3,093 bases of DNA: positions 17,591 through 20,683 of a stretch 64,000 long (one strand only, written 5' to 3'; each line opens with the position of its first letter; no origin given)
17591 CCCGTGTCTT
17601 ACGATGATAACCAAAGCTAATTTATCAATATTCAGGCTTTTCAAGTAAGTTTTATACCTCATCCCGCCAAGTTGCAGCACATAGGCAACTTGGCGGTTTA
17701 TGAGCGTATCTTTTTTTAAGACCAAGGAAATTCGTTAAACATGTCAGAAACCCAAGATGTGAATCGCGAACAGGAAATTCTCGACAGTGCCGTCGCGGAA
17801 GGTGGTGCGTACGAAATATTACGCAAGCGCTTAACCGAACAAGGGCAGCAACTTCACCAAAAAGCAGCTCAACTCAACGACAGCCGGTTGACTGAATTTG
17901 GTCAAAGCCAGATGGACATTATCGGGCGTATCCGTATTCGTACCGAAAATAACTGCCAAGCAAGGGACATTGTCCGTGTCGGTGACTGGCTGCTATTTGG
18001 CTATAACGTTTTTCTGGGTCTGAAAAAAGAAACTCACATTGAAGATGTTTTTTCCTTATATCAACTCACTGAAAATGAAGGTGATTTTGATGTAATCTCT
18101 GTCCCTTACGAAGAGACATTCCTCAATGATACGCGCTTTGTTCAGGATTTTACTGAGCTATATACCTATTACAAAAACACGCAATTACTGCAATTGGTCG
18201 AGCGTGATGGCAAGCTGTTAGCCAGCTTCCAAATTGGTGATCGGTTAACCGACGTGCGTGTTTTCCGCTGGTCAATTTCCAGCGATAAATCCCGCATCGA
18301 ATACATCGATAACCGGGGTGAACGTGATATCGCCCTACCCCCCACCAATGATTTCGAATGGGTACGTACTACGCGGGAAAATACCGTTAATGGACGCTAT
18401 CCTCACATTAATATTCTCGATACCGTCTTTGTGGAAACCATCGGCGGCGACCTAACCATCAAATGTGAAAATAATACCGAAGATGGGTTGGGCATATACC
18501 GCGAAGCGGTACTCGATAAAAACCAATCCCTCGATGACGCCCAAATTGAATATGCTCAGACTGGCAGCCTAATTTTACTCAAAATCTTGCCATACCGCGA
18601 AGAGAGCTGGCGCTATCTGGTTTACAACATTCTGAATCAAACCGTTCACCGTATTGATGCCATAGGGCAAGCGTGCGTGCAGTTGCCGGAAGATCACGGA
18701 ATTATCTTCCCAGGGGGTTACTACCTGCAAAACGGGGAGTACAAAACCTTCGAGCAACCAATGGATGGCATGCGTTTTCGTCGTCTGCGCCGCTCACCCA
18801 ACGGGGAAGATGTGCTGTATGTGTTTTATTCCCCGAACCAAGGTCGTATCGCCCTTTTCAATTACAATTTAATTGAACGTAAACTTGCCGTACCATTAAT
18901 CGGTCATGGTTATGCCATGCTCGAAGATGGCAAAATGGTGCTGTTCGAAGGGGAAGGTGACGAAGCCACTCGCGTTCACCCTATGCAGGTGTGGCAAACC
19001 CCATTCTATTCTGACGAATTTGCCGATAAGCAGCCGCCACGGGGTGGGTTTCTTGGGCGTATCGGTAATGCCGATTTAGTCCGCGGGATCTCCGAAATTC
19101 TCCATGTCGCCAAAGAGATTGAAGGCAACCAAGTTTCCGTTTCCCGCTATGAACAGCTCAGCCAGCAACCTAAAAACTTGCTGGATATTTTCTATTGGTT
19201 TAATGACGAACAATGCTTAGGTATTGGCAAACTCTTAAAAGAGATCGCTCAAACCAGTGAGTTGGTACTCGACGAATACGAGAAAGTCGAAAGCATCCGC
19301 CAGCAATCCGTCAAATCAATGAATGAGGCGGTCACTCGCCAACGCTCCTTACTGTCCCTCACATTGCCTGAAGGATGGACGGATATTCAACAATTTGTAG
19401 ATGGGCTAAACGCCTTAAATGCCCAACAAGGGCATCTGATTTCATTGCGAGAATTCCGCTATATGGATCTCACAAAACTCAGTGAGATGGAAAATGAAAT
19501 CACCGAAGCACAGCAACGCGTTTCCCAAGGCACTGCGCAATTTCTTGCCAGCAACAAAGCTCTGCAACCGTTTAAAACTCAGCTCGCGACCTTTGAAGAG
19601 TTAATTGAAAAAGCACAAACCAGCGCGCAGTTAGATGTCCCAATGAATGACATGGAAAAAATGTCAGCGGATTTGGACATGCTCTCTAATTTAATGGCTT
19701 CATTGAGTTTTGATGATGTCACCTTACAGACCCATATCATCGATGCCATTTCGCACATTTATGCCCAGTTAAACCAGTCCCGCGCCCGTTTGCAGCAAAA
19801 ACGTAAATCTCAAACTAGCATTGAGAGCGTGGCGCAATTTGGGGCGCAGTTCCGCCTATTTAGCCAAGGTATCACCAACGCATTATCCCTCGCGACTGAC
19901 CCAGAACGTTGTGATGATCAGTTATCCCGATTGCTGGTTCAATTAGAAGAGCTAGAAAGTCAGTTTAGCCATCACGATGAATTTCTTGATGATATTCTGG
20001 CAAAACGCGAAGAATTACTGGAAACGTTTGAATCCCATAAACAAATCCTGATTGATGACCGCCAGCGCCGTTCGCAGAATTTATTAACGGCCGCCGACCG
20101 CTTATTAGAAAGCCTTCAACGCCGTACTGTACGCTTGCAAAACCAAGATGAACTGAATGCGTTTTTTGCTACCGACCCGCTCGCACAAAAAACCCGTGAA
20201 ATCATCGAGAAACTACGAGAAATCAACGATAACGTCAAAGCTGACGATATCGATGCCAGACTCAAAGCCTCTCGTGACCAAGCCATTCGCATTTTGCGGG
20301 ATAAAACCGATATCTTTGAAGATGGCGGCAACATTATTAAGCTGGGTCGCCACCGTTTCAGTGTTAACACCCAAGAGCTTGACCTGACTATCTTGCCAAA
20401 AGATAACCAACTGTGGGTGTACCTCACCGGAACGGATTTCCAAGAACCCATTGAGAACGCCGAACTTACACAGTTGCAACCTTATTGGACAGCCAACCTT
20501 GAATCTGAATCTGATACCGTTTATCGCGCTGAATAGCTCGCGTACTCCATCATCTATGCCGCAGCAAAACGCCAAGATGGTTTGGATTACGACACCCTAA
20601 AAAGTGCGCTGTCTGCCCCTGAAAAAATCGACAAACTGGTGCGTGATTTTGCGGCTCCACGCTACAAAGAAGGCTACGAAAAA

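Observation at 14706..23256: yqiJ(NfeD)–yqiK(flotillin) operon extended by a ~1,645-residue coiled-coil/MoxR-AAA+ protein and a translationally coupled mini-rhomboid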

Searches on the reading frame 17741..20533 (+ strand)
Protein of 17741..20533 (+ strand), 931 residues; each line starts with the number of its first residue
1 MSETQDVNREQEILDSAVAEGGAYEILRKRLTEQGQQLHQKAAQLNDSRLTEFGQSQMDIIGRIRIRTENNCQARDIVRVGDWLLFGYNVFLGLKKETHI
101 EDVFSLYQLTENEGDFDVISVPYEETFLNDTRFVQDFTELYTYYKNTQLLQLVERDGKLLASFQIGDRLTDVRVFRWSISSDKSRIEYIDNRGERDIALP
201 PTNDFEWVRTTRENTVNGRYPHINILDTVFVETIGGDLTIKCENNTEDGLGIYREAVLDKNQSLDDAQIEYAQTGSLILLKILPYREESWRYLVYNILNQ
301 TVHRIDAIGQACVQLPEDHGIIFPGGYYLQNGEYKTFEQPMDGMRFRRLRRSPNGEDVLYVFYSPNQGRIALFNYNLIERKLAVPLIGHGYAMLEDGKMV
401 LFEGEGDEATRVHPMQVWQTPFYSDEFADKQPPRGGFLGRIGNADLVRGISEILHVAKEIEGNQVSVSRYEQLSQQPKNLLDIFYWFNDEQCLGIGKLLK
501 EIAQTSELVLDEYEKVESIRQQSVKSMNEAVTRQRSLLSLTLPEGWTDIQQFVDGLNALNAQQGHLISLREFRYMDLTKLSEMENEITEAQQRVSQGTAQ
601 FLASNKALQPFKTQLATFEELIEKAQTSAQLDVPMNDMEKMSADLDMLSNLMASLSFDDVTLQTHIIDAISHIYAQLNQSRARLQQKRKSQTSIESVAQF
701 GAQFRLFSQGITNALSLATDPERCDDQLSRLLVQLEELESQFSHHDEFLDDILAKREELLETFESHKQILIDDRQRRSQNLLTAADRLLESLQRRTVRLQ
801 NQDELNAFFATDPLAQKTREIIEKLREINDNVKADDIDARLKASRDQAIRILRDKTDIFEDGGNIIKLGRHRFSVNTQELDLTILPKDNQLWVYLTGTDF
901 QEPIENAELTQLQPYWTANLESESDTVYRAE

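Call 6: search_protein_families(library=pfam, proteins=[window:17741-20533:+], max_evalue=0.01)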
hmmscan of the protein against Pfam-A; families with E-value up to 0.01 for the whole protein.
window:17741-20533:+ (931 aa): 3 families
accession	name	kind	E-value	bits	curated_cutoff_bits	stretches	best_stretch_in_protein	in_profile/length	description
PF12458.13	DUF3686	-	5.2e-201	668.4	25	1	38-485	2-448/448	ATPase involved in DNA repair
PF25472.1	DUF7902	-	3.5e-25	88.5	26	1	606-690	1-85/85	Domain of unknown function (DUF7902)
PF05596.16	Taeniidae_ag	-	0.0011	19.1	31.9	1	803-831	8-36/55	Taeniidae antigen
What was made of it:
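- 17852..19195 (+): DUF3686 region: predicted β-propeller. Pfam PF12458, E = 5e-201, residues 38-485 (call 6).
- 19196..20311 (+): Long helical / coiled-coil region, including DUF7902 (residues 606-690). Pfam PF25472, E = 3.5e-25 (call 6).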

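Call 7: search_protein_families(library=ncbifam, proteins=[window:17741-20533:+], max_evalue=0.01)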
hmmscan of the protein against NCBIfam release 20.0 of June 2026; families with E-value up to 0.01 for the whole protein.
window:17741-20533:+ (931 aa): 0 families

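Call 13: find_homologous_proteins(query=window:17741-20533:+, max_evalue=0.00001)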
Query window:17741-20533:+ (931 aa): 2000 proteins with E <= 0.00001 among 8000 candidates; the best 120 are listed.
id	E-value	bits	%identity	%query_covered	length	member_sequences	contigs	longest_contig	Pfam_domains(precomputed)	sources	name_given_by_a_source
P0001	0.0e+0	1795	86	98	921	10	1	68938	PF12458.14,PF25472.2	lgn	-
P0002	0.0e+0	1640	86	91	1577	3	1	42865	PF12458.14,PF00004.36,PF25472.2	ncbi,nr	ncbi:DNA repair ATPase [Proteus mirabilis]|nr:DNA repair ATPase [Proteus mirabilis]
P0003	0.0e+0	1419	88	76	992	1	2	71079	PF12458.14,PF25472.2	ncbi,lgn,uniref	ncbi:DNA repair ATPase [Providencia rettgeri]|uniref:DNA repair ATPase n=1 Tax=Providencia rettgeri 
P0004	0.0e+0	1362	65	100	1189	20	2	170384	PF12458.14,PF25472.2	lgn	-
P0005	0.0e+0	1327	64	100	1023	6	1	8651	PF12458.14,PF25472.2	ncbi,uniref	ncbi:DNA repair ATPase, partial [Pseudomonas fluvialis]|uniref:DNA repair ATPase n=1 Tax=Pseudomonas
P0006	0.0e+0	1251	60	100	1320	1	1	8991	PF12458.14,PF25472.2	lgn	-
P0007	0.0e+0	1247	62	96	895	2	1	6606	PF12458.14,PF25472.2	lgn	-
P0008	0.0e+0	1217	60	98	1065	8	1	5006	PF12458.14,PF25472.2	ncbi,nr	ncbi:MAG: DNA repair protein, partial [Gammaproteobacteria bacterium]|nr:DNA repair protein [Gammapr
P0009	0.0e+0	1213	60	97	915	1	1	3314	PF12458.14,PF25472.2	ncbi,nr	ncbi:MAG TPA: DNA repair ATPase, partial [Lysobacter sp.]|nr:DNA repair ATPase [Lysobacter sp.]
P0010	0.0e+0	1204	57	99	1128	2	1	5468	PF12458.14,PF25472.2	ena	-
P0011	0.0e+0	1203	57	100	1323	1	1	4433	PF12458.14,PF25472.2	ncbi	-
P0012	0.0e+0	1198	57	100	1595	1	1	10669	PF12458.14,PF00004.36,PF13401.13,PF07728.21,PF25472.2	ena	-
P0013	0.0e+0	1195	68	55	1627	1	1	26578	PF12458.14,PF00004.36,PF07728.21,PF25472.2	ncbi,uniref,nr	ncbi:DNA repair ATPase [Pseudomonas aeruginosa]|uniref:DNA repair ATPase n=1 Tax=Pseudomonas aerugin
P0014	0.0e+0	1187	57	99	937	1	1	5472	PF12458.14,PF25472.2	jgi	jgi:hypothetical protein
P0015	0.0e+0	1185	57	99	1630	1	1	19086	PF12458.14,PF00004.36,PF13401.13,PF25472.2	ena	-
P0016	0.0e+0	1182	58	100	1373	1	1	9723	PF12458.14,PF00004.36,PF25472.2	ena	-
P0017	0.0e+0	1179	56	99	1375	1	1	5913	PF12458.14,PF00004.36,PF25472.2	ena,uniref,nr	uniref:DNA repair protein n=1 Tax=uncultured Thiotrichaceae bacterium TaxID=298394 RepID=A0A6S6TJ99_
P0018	0.0e+0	1179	56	100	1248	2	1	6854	PF12458.14,PF25472.2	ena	-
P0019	0.0e+0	1172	61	93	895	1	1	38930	PF12458.14,PF25472.2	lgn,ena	-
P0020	0.0e+0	1167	56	99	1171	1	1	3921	PF12458.14,PF25472.2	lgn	-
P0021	0.0e+0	1166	57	99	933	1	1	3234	PF12458.14,PF04108.18,PF25472.2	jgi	-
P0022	0.0e+0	1157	56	99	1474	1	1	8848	PF12458.14,PF00004.36,PF13401.13,PF25472.2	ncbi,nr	ncbi:MAG: repair protein, partial [Cellvibrio sp.]|nr:repair protein [Cellvibrio sp.]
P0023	0.0e+0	1155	56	100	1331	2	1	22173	PF12458.14,PF25472.2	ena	-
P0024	0.0e+0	1153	55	99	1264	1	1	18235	PF12458.14,PF25472.2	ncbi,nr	ncbi:MAG: DNA repair ATPase, partial [Cellvibrionales bacterium]|nr:DNA repair ATPase [Cellvibrional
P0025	0.0e+0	1150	58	96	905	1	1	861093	PF12458.14,PF25472.2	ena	-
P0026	0.0e+0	1147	55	99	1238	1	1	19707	PF12458.14,PF25472.2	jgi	jgi:hypothetical protein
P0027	0.0e+0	1144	54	98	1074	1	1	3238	PF12458.14,PF25472.2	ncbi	ncbi:MAG: hypothetical protein ACI9FJ_003252, partial [Alteromonadaceae bacterium]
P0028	0.0e+0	1143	55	99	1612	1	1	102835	PF12458.14,PF00004.36,PF25472.2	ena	-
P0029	0.0e+0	1141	55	100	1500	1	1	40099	PF12458.14,PF00004.36,PF13401.13,PF07728.21,PF25472.2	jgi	-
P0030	0.0e+0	1124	53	99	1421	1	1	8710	PF12458.14,PF00004.36,PF07728.21,PF25472.2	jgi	-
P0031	0.0e+0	1124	54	100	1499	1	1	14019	PF12458.14,PF00004.36,PF13401.13,PF07728.21,PF25472.2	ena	-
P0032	0.0e+0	1104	53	99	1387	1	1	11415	PF12458.14,PF00004.36,PF25472.2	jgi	-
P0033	0.0e+0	1102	53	99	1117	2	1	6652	PF12458.14,PF25472.2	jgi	-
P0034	0.0e+0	1085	52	99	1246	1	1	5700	PF12458.14,PF25472.2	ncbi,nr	ncbi:MAG: DNA repair ATPase [Kangiellaceae bacterium]|nr:DNA repair ATPase [Kangiellaceae bacterium]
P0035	0.0e+0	1083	52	99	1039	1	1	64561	PF12458.14,PF25472.2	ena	-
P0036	0.0e+0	1082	53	99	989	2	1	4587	PF12458.14,PF25472.2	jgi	-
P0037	0.0e+0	1074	52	99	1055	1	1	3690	PF12458.14,PF25472.2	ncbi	-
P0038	0.0e+0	1069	53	97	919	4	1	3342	PF12458.14,PF25472.2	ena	-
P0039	0.0e+0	1069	55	92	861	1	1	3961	PF12458.14,PF25472.2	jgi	-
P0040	0.0e+0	1063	52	99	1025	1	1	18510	PF12458.14,PF25472.2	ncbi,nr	ncbi:MAG: DNA repair ATPase, partial [Xanthomonadales bacterium]|nr:DNA repair ATPase [Xanthomonadal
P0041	0.0e+0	1060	52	99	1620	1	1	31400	PF12458.14,PF00004.36,PF07728.21,PF25472.2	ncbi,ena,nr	ncbi:MAG: DNA repair ATPase [Pseudomonadales bacterium]|nr:DNA repair ATPase [Pseudomonadales bacter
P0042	0.0e+0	1053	52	100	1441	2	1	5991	PF12458.14,PF00004.36,PF25472.2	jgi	-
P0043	0.0e+0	1052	53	98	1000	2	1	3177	PF12458.14,PF25472.2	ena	-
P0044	0.0e+0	1048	52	99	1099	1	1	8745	PF12458.14,PF25472.2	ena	-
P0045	0.0e+0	1046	51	99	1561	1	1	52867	PF12458.14,PF07728.21,PF25472.2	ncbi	ncbi:MAG: DNA repair ATPase, partial [Mariprofundales bacterium]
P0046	0.0e+0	1042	51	99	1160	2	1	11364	PF12458.14,PF25472.2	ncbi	-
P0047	0.0e+0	1038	51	99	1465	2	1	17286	PF12458.14,PF00004.36,PF13401.13,PF07728.21,PF25472.2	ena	-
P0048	0.0e+0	1038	54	89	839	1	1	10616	PF12458.14,PF25472.2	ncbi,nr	ncbi:MAG: DNA repair ATPase, partial [Algicola sp.]|nr:DNA repair ATPase [Algicola sp.]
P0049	0.0e+0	1037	52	99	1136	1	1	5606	PF12458.14,PF25472.2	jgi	-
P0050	0.0e+0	1032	56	87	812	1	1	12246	PF12458.14,PF25472.2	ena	-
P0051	0.0e+0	1027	54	89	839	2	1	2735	PF12458.14,PF25472.2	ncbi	ncbi:MAG: DNA repair protein, partial [Moraxellaceae bacterium]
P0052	0.0e+0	1026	56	87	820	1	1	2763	PF12458.14,PF25472.2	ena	-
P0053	0.0e+0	1026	53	91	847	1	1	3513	PF12458.14,PF25472.2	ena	-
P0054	0.0e+0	1012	51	99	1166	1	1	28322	PF12458.14,PF25472.2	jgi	-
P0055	2.9e-298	1010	50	100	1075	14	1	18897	PF12458.14,PF25472.2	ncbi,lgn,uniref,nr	ncbi:ATPase [Psychrobacter sp. JCM 18903]|uniref:DNA repair ATPase n=1 Tax=Psychrobacter sp. JCM 189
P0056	2.2e-294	997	58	83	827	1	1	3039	PF12458.14,PF25472.2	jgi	jgi:hypothetical protein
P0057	1.5e-293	994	50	98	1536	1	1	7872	PF12458.14,PF00004.36,PF13401.13,PF05496.19,PF25472.2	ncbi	ncbi:MAG TPA: DNA repair ATPase, partial [Thermoanaerobaculia bacterium]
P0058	2.3e-293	994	59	80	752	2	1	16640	PF12458.14,PF25472.2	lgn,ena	-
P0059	2.5e-293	994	50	98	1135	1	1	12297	PF12458.14,PF25472.2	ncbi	ncbi:MAG: DNA repair ATPase, partial [Acidobacteriota bacterium]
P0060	4.3e-293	993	50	98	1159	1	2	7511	PF12458.14,PF25472.2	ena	-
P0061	6.3e-293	992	48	100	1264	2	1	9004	PF12458.14,PF25472.2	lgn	-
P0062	1.5e-292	991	50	99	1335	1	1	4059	PF12458.14,PF00004.36,PF25472.2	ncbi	ncbi:MAG: DNA repair ATPase, partial [Acidobacteriota bacterium]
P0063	1.9e-292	991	50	94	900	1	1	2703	PF12458.14,PF25472.2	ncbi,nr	ncbi:MAG: DNA repair ATPase, partial [Myxococcales bacterium]|nr:DNA repair ATPase [Myxococcales bac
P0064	3.7e-292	990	58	83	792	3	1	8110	PF12458.14,PF25472.2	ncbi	-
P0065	7.0e-292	989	50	99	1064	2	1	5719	PF12458.14,PF25472.2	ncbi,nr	ncbi:MAG TPA: DNA repair ATPase, partial [Chitinolyticbacter sp.]|nr:DNA repair ATPase [Chitinolytic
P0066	1.7e-291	988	48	98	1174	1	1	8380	PF07969.18,PF12458.14,PF01979.27,PF25472.2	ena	-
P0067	8.6e-291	985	48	99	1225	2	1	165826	PF12458.14,PF25472.2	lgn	-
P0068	2.3e-290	984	57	82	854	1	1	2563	PF12458.14,PF25472.2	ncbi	ncbi:MAG: DNA repair protein, partial [Puniceicoccaceae bacterium]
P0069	3.9e-289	980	49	99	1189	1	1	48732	PF12458.14,PF25472.2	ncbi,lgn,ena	-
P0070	9.2e-289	979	53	86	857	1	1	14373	PF12458.14,PF25472.2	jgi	-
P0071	1.6e-288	978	49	100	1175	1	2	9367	PF12458.14,PF25472.2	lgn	-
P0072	7.6e-287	972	47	98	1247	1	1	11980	PF12458.14,PF25472.2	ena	-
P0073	1.1e-285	968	53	92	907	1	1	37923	PF12458.14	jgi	jgi:hypothetical protein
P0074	1.2e-285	968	57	80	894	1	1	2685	PF12458.14,PF25472.2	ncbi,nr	ncbi:MAG TPA: DNA repair ATPase, partial [Longimicrobium sp.]|nr:DNA repair ATPase [Longimicrobium s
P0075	4.0e-284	963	54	83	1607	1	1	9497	PF12458.14,PF00004.36,PF25472.2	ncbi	-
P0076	5.6e-284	963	48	100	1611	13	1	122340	PF12458.14,PF00004.36,PF13401.13,PF07728.21,PF25472.2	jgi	jgi:MoxR-like ATPase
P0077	6.1e-284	963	48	99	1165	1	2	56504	PF12458.14,PF25472.2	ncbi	-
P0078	1.1e-283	962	46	98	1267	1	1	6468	PF12458.14,PF25472.2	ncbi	ncbi:MAG: DNA repair ATPase, partial [Candidatus Eremiobacterota bacterium]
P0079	2.3e-283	961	50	98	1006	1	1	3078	PF12458.14,PF25472.2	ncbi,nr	ncbi:MAG TPA: DNA repair ATPase, partial [Thermoanaerobaculia bacterium]|nr:DNA repair ATPase [Therm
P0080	3.4e-283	960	48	100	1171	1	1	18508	PF12458.14,PF25472.2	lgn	-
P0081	5.4e-283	959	48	98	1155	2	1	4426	PF12458.14,PF25472.2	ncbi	ncbi:MAG: two-component sensor histidine kinase, partial [Bradymonadia bacterium]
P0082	7.3e-283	959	48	98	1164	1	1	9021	PF12458.14,PF25472.2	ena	-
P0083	2.7e-282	957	48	98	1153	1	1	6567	PF12458.14,PF25472.2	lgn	-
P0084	3.2e-282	957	47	99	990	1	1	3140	PF12458.14,PF25472.2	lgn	-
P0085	3.8e-282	957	48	98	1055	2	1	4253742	PF12458.14,PF25472.2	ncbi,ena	-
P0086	5.3e-282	956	47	99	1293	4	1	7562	PF12458.14,PF25472.2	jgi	jgi:hypothetical protein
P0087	8.0e-282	956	47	99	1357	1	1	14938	PF12458.14,PF00004.36,PF25472.2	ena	-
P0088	2.8e-281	954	56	81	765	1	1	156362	PF12458.14,PF25472.2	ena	-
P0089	1.4e-280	951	48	98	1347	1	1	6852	PF12458.14,PF25472.2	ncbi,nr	ncbi:MAG: DNA repair ATPase, partial [Myxococcales bacterium]|nr:DNA repair ATPase [Myxococcales bac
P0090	6.4e-280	949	49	96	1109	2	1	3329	PF12458.14,PF25472.2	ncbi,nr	ncbi:MAG: DNA repair ATPase, partial [Azoarcus sp.]|nr:DNA repair ATPase [Azoarcus sp.]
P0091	9.2e-280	949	47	100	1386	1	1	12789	PF12458.14,PF25472.2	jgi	jgi:hypothetical protein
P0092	6.8e-279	946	47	99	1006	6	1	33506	PF12458.14,PF25472.2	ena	-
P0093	9.5e-279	945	47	99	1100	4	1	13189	PF12458.14,PF25472.2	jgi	jgi:hypothetical protein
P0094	2.7e-278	944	49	98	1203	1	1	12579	PF12458.14,PF25472.2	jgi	jgi:hypothetical protein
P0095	2.8e-278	944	48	98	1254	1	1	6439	PF12458.14,PF25472.2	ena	-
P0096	4.7e-278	943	49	98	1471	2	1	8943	PF12458.14,PF00004.36,PF07728.21,PF25472.2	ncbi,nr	ncbi:MAG TPA: hypothetical protein DD490_31970, partial [Acidobacteria bacterium]|nr:hypothetical pr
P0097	2.1e-277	941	49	98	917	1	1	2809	PF12458.14,PF25472.2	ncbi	ncbi:MAG TPA: DNA repair ATPase, partial [Thermoanaerobaculia bacterium]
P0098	2.2e-277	941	46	99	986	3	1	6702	PF12458.14,PF25472.2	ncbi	-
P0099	2.6e-277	941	46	100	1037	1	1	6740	PF12458.14,PF25472.2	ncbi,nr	ncbi:MAG: DNA repair ATPase [Deltaproteobacteria bacterium]|nr:DNA repair ATPase [Nannocystaceae bac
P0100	4.0e-277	940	60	74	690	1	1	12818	PF12458.14,PF25472.2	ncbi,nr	ncbi:MAG: DNA repair protein, partial [Pseudomonas sp.]|nr:DNA repair protein [Pseudomonas sp.]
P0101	4.1e-277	940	49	98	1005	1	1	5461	PF12458.14,PF25472.2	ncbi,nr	ncbi:MAG TPA: DNA repair ATPase, partial [Thermoanaerobaculia bacterium]|nr:DNA repair ATPase [Therm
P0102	4.2e-277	940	47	100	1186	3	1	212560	PF12458.14,PF25472.2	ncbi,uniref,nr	ncbi:DNA repair ATPase [Candidatus Venteria ishoeyi]|uniref:ATPase involved in DNA repair n=1 Tax=Ca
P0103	1.5e-276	938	49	98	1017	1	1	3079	PF12458.14,PF25472.2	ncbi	ncbi:MAG TPA: DNA repair ATPase, partial [Thermoanaerobaculia bacterium]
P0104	2.8e-276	937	48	98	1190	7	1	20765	PF12458.14,PF25472.2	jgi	jgi:hypothetical protein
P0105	3.1e-276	937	60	72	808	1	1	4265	PF12458.14,PF25472.2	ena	-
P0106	7.5e-276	936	62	72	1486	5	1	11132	PF12458.14,PF00004.36,PF07728.21,PF25472.2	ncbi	ncbi:ATPase involved in DNA repair [compost metagenome]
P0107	5.1e-275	933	48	98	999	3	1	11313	PF12458.14,PF25472.2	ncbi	ncbi:MAG: DNA repair ATPase, partial [Thermoanaerobaculia bacterium]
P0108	5.5e-275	933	45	100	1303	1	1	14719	PF12458.14,PF25472.2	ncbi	ncbi:MAG: DNA repair ATPase, partial [Bradymonadaceae bacterium]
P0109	7.6e-275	933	48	99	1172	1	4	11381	PF12458.14,PF25472.2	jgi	jgi:ribosomal protein L18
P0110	2.7e-274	931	49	98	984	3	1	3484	PF12458.14,PF25472.2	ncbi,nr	ncbi:MAG TPA: DNA repair ATPase, partial [Thermoanaerobaculia bacterium]|nr:DNA repair ATPase [Therm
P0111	3.2e-274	930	47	98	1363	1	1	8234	PF12458.14,PF25472.2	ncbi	ncbi:MAG: DNA repair ATPase, partial [Rhizobacter sp.]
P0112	1.1e-273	929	49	92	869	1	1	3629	PF12458.14,PF25472.2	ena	-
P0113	2.6e-272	924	66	66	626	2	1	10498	PF12458.14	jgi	jgi:hypothetical protein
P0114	3.2e-272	924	65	68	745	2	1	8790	PF12458.14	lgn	-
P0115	3.6e-272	924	48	98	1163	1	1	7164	PF12458.14,PF25472.2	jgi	-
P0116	1.2e-271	922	65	66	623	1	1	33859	PF12458.14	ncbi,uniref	ncbi:DNA repair protein, partial [Pseudomonas sp. A-1]|uniref:DNA repair ATPase n=1 Tax=Pseudomonas 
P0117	1.9e-271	921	46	98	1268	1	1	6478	PF12458.14,PF25472.2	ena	-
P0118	8.4e-270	916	46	98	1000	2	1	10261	PF12458.14,PF25472.2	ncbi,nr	ncbi:MAG: DNA repair ATPase, partial [Myxococcales bacterium]|nr:DNA repair ATPase [Myxococcales bac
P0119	9.1e-269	912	46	100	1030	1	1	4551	PF12458.14,PF25472.2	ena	-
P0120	1.7e-267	908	48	98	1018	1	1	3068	PF12458.14,PF25472.2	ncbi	ncbi:MAG TPA: DNA repair ATPase, partial [Thermoanaerobaculia bacterium]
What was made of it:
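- More than 2,000 homologues named 'DNA repair ATPase' across many phyla (call 13). NCBI and Pfam naming (calls 6, 13).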

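Call 14: find_encoding_contigs(protein=P0001, flank=10000, max_places=3)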
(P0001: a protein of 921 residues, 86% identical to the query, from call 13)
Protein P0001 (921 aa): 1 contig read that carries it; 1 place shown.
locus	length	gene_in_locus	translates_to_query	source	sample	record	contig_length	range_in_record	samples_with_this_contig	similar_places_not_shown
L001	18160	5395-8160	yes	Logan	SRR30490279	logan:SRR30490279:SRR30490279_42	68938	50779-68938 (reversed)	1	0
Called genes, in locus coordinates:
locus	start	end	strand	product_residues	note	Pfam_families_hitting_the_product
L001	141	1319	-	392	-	-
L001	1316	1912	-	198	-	PF04011:LemA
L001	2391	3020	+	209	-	-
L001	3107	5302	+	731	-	-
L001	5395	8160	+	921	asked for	PF12458:DUF3686, PF25472:DUF7902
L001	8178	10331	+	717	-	PF13401:AAA_22 (faint), PF00004:AAA (weak), PF07728:AAA_5 (faint)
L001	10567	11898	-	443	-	PF00083:Sugar_tr, PF07690:MFS_1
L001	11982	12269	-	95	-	-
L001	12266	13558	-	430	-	PF00890:FAD_binding_2 (weak), PF01494:FAD_binding_3, PF03486:HI0933_like, PF12831:FAD_oxidored, PF13450:NAD_binding_8, PF01266:DAO, PF21162:ETFQO_UQ-bd, PF26311:ETF-QO_FixC_C, +5 more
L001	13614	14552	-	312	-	PF01012:ETF, PF00766:ETF_alpha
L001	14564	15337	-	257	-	PF01012:ETF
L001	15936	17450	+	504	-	PF02028:BCCT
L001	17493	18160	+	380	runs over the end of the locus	PF02771:Acyl-CoA_dh_N, PF02770:Acyl-CoA_dh_M, PF00441:Acyl-CoA_dh_1, PF08028:Acyl-CoA_dh_2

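Call 15: find_encoding_contigs(protein=P0002, flank=10000, max_places=3)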
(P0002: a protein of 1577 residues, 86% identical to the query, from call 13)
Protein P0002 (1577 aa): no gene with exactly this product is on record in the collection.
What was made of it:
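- Tried and rejected: A look-up of protein P0002 found no contig on record (call 15).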
